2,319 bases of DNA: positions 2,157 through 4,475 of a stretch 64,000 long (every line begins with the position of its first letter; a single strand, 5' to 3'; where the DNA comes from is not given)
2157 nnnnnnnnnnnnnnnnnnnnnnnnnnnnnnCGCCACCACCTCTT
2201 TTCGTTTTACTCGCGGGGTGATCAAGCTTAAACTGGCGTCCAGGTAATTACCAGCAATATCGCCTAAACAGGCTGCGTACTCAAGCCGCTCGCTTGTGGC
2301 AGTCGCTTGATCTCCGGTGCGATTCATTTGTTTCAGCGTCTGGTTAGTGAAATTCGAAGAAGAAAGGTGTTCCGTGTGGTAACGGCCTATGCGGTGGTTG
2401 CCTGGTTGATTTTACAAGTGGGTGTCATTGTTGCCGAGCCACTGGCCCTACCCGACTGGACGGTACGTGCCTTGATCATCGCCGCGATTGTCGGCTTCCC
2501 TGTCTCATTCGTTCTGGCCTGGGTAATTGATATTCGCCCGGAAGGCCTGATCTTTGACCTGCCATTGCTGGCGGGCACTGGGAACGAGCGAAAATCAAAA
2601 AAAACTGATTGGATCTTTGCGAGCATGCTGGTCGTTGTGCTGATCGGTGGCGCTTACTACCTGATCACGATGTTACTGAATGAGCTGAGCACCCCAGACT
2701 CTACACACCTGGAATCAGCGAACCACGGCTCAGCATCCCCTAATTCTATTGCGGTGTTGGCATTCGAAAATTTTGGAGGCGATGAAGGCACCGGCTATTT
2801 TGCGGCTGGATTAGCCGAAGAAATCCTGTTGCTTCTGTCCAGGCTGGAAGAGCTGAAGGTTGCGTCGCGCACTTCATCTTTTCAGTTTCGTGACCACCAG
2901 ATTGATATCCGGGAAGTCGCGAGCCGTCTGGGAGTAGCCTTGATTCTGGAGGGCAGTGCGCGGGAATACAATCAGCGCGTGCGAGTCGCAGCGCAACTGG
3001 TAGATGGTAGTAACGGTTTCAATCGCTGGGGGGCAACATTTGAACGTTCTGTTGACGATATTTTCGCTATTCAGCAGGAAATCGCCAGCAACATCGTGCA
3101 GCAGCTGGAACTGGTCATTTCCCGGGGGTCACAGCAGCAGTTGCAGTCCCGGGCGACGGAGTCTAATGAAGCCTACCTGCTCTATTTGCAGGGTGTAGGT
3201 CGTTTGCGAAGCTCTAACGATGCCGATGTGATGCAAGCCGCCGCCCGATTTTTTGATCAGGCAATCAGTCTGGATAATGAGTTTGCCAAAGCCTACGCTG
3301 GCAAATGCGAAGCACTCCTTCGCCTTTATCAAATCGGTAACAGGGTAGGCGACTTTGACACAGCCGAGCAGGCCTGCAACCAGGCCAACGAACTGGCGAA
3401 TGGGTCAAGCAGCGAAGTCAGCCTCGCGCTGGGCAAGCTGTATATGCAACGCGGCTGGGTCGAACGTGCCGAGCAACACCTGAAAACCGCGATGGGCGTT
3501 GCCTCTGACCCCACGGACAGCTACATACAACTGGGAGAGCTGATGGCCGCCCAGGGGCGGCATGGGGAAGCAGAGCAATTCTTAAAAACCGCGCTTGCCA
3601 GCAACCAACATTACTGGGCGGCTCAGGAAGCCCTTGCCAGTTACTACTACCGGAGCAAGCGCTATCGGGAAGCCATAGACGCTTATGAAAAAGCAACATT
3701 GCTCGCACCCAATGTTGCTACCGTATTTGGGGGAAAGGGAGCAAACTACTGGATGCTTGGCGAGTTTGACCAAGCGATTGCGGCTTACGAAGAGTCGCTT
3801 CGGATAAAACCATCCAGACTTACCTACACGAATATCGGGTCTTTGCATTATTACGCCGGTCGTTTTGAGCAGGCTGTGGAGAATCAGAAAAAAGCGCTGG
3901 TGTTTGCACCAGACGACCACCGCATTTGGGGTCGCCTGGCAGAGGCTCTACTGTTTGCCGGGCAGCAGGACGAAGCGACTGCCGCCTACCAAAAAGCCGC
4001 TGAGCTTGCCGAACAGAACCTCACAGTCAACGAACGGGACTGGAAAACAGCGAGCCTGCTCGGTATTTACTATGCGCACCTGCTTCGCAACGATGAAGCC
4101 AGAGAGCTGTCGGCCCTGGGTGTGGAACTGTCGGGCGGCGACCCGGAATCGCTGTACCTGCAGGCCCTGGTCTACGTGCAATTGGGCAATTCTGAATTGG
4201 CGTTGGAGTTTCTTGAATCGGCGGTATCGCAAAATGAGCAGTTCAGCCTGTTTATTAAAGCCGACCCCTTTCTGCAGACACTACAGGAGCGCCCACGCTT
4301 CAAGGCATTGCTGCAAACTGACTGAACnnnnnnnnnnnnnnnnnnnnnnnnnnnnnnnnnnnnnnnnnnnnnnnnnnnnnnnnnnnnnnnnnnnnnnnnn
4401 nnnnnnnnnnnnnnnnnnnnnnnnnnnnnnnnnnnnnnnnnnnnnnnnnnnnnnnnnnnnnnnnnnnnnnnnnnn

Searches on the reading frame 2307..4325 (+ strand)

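Call 19: search_protein_families(library=pfam, proteins=[window:2307-4325:+], max_evalue=0.00001)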
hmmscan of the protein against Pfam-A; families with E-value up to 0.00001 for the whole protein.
window:2307-4325:+ (672 aa): 16 families
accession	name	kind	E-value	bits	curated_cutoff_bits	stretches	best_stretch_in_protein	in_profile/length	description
PF07719.23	TPR_2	-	3.8e-31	105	27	0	439-469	3-33/34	Tetratricopeptide repeat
PF13181.12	TPR_8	-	1.5e-30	103.1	25.7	0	614-645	2-33/34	Tetratricopeptide repeat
PF00515.34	TPR_1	-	1.9e-27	94.3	27.8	0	473-503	3-33/34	Tetratricopeptide repeat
PF13424.12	TPR_12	-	8.7e-23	80.7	30.1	1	439-502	5-76/77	Tetratricopeptide repeat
PF14559.12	TPR_19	-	4.1e-21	75.5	25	0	414-469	2-57/68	Tetratricopeptide repeat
PF13432.12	TPR_16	-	7.2e-17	61.9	32.7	1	442-503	2-63/65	Tetratricopeptide repeat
PF13428.12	TPR_14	-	6.6e-16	57.7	23.5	0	438-472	2-36/44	Tetratricopeptide repeat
PF13414.12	TPR_11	-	3.9e-14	52.5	26.8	0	511-548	1-38/42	TPR repeat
PF13176.12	TPR_7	-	2.1e-12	46.5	27.9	0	373-404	3-34/36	Tetratricopeptide repeat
PF23914.1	TPR_CcmH_CycH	-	9.2e-12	45.5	42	0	374-466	55-150/158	Cytochrome c-type biogenesis protein H TPR domain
PF13371.12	TPR_9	-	2.2e-10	40.8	35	0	446-505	4-63/73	Tetratricopeptide repeat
PF13431.12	TPR_17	-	5.1e-10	39.3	24.4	0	528-557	3-32/34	Tetratricopeptide repeat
PF07721.20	TPR_4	-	6.5e-10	39.1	27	0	407-426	5-24/26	Tetratricopeptide repeat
PF13374.12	TPR_10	-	4e-09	36.6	27.5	0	506-531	4-29/42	Tetratricopeptide repeat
PF12895.13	ANAPC3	-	1.3e-08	35.4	27.2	0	608-644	18-53/82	Anaphase-promoting complex, cyclosome, subunit 3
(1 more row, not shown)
